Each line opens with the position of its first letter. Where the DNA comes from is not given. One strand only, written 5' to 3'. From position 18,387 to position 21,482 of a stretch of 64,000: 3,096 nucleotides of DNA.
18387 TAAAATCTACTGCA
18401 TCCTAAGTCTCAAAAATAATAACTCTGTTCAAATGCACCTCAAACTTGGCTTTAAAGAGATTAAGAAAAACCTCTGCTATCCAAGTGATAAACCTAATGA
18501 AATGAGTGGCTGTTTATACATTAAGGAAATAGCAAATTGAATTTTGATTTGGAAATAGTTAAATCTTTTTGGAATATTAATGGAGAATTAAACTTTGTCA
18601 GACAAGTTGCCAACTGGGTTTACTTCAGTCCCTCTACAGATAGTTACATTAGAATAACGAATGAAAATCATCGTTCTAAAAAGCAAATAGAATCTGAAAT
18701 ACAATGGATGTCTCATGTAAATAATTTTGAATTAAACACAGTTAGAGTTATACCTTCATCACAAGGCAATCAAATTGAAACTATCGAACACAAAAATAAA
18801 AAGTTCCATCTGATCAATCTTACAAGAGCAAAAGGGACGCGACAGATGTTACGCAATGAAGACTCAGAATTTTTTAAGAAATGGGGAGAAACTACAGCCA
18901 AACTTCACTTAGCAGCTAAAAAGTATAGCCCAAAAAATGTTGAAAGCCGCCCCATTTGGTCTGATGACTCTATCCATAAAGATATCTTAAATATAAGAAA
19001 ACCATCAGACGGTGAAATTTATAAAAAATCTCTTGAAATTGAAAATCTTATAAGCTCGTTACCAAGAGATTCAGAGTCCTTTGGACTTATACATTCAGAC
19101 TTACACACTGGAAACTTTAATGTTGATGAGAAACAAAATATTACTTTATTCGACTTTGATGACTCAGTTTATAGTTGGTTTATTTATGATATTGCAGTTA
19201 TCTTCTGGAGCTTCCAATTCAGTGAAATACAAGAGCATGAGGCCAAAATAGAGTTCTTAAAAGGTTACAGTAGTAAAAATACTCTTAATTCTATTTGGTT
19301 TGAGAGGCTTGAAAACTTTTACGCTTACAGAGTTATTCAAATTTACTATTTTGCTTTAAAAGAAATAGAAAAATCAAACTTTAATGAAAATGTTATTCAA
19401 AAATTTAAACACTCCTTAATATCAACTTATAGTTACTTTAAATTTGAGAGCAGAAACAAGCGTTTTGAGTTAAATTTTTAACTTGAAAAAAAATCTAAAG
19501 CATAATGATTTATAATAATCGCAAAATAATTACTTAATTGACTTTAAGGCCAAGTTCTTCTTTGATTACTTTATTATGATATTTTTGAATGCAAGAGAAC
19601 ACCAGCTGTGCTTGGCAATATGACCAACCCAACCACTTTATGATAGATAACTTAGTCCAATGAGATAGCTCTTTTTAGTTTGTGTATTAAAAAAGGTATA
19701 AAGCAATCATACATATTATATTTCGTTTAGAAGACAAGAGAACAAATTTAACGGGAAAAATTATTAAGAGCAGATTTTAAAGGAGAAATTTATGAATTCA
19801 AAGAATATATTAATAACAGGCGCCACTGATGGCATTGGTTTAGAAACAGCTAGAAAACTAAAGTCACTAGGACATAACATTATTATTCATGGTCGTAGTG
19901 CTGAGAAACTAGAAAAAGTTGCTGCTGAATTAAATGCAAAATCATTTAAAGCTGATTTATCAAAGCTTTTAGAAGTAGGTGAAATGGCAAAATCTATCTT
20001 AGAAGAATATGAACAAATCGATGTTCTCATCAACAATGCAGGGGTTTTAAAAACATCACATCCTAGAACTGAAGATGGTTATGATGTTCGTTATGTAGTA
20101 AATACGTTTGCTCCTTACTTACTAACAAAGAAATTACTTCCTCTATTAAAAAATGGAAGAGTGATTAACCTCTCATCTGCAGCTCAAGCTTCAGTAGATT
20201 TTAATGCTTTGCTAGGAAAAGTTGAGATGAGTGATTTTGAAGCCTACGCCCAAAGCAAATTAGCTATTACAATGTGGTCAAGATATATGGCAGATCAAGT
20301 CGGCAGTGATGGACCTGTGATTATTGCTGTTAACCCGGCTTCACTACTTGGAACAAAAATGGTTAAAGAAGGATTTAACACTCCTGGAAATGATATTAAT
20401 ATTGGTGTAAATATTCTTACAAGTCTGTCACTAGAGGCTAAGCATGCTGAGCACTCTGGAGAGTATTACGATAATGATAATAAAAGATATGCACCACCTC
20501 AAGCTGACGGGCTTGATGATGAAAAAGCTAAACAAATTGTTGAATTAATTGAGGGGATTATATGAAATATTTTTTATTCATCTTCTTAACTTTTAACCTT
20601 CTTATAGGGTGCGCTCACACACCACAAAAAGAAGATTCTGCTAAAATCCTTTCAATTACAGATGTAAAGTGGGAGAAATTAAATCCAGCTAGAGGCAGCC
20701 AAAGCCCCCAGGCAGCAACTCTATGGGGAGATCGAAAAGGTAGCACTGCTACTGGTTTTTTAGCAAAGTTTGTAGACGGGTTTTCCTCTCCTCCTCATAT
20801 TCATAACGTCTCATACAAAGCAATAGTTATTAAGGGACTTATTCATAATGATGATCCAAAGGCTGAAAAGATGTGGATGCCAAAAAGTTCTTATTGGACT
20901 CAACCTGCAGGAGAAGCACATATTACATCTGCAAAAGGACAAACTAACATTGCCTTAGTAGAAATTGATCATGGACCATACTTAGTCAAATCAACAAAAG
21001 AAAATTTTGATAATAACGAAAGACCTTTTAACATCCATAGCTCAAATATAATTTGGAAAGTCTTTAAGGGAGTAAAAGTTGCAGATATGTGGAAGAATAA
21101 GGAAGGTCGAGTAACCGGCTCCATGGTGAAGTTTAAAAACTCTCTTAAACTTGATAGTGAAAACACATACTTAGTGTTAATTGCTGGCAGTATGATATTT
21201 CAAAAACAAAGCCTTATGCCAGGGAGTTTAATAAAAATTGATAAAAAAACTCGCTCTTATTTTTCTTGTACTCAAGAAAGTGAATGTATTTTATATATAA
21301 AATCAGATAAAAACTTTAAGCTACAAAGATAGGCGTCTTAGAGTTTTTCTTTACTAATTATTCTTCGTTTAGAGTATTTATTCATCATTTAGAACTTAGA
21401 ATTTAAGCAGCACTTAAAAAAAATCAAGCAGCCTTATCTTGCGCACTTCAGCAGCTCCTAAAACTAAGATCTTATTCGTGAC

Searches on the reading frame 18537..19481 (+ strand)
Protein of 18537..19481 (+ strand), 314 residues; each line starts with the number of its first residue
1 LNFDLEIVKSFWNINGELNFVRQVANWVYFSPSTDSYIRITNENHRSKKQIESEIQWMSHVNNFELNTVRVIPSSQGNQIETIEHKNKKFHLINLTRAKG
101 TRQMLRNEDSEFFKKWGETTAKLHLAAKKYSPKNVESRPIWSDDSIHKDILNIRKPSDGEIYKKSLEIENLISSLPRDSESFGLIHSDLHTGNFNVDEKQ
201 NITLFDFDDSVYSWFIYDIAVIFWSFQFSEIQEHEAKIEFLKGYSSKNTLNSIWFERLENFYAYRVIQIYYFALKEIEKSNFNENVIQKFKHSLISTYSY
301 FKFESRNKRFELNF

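Call 11: search_protein_families(library=pfam, proteins=[window:18537-19481:+], max_evalue=0.01)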
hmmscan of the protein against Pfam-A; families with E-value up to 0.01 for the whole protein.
window:18537-19481:+ (314 aa): 3 families
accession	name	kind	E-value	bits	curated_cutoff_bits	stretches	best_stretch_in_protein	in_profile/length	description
PF01636.29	APH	-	1.1e-18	68.3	23.2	1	43-227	30-214/239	Phosphotransferase enzyme family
PF03109.22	ABC1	-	0.00084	19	22.9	1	169-207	173-211/244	ABC1 atypical kinase-like domain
PF00605.23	IRF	-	0.0043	17.8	27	0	78-135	13-70/105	Interferon regulatory factor transcription factor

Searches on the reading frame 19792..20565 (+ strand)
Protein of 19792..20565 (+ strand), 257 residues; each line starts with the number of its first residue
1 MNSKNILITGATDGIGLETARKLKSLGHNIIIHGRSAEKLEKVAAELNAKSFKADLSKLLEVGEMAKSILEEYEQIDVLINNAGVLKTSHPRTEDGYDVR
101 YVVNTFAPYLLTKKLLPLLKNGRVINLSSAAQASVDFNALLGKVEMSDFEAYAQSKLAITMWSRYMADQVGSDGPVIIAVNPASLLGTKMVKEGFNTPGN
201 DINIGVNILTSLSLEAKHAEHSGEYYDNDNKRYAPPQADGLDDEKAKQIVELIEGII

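Call 11: search_protein_families(library=pfam, proteins=[window:19792-20565:+], max_evalue=0.01)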
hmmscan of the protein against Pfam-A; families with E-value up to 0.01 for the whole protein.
window:19792-20565:+ (257 aa): 5 families
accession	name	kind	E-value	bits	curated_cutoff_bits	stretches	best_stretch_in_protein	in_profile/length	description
PF00106.31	adh_short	-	1.9e-32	112.8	26.6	1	4-193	1-189/195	short chain dehydrogenase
PF13561.12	adh_short_C2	-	3.3e-21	76.4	27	1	10-190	1-180/236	Enoyl-(Acyl carrier protein) reductase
PF01370.27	Epimerase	-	1.2e-06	28.6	20.9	1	6-183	1-173/240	NAD dependent epimerase/dehydratase family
PF08659.16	KR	-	2.2e-06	28.1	22.6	1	6-100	3-106/180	KR domain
PF13460.12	NAD_binding_10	-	0.00077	19.8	27.2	1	10-156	1-124/184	NAD(P)H-binding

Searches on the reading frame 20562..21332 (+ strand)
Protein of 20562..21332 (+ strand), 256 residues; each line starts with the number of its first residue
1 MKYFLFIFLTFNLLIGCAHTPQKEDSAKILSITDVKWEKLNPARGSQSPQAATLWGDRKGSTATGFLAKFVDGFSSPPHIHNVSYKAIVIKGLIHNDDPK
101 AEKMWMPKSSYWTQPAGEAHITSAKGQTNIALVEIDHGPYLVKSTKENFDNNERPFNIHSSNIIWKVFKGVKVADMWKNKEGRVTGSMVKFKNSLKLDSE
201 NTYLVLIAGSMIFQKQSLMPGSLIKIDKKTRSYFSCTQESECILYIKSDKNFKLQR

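Call 11: search_protein_families(library=pfam, proteins=[window:20562-21332:+], max_evalue=0.01)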
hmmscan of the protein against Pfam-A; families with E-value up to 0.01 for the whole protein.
window:20562-21332:+ (256 aa): 1 family
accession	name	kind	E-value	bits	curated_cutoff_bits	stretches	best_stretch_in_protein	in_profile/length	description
PF14499.12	DUF4437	-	1.1e-61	208.7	24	1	29-253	2-248/250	Domain of unknown function (DUF4437)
